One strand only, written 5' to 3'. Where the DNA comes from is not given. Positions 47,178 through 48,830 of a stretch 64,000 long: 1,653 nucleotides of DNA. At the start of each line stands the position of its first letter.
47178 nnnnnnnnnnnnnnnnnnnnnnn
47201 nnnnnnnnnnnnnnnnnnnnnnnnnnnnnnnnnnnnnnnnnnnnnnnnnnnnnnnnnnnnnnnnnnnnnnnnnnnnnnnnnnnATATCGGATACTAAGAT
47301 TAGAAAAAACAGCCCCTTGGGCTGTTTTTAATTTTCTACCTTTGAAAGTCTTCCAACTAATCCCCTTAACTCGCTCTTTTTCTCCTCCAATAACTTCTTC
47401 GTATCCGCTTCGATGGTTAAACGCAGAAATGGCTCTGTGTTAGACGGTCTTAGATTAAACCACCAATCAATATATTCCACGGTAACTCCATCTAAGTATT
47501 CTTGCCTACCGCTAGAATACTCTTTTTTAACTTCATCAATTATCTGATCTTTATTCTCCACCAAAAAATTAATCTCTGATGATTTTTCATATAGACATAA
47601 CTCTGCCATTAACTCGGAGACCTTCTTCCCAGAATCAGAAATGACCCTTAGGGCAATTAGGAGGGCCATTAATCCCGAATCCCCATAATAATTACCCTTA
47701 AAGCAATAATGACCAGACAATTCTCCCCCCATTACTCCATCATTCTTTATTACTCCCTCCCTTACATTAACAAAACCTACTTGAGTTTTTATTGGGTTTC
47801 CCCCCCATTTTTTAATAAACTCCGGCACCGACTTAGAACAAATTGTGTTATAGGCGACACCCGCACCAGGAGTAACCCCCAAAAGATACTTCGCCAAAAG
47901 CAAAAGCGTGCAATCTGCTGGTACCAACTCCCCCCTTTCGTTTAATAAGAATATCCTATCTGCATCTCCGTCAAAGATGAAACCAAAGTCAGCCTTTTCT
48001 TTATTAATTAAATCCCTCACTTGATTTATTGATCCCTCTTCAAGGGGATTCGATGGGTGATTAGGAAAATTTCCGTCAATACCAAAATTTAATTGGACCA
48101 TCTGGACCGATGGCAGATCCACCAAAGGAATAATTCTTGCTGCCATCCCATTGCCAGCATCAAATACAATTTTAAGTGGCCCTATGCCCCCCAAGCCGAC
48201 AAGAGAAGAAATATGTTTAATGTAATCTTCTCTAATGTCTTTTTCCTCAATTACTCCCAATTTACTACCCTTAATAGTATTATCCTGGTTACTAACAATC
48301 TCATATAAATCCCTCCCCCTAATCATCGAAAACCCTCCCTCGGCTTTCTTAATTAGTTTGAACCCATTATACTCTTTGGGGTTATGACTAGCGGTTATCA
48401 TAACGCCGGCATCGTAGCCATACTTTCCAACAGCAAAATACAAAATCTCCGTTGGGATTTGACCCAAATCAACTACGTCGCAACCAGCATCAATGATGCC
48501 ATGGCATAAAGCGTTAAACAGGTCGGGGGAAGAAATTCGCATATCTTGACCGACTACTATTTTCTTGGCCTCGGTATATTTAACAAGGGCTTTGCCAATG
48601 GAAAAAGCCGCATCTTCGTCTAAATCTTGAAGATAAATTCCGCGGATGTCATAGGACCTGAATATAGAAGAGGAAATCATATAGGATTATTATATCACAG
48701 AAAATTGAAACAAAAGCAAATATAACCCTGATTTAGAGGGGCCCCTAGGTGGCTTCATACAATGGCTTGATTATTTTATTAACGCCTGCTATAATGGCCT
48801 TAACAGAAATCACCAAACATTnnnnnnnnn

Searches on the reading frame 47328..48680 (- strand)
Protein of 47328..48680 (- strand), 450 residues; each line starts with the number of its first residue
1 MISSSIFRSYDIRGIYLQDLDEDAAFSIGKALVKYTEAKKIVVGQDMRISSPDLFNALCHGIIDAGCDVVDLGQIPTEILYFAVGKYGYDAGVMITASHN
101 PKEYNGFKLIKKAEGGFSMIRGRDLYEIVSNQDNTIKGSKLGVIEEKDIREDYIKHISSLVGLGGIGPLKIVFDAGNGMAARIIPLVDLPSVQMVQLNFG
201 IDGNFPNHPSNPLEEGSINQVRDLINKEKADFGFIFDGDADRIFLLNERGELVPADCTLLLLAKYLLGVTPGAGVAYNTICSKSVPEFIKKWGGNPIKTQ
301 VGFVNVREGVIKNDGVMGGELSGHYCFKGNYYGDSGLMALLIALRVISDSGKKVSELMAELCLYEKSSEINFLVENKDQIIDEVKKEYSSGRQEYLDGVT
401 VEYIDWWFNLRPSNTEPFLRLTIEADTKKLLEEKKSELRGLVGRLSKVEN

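Call 80: search_protein_families(library=pfam, proteins=[window:47328-48680:-], max_evalue=0.0001)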
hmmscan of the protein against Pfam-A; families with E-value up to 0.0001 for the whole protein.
window:47328-48680:- (450 aa): 4 families
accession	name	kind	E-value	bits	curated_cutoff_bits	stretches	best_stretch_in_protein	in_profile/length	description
PF02878.22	PGM_PMM_I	-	2.4e-35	121.6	22.5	1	6-129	3-131/138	Phosphoglucomutase/phosphomannomutase, alpha/beta/alpha domain I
PF02880.22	PGM_PMM_III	-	1.4e-19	70.7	20.7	1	256-361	3-111/115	Phosphoglucomutase/phosphomannomutase, alpha/beta/alpha domain III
PF02879.22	PGM_PMM_II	-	1.1e-18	68.1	29.3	1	151-250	1-103/103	Phosphoglucomutase/phosphomannomutase, alpha/beta/alpha domain II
PF00408.26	PGM_PMM_IV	-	5e-09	36.5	23.1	1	369-438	1-65/68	Phosphoglucomutase/phosphomannomutase, C-terminal domain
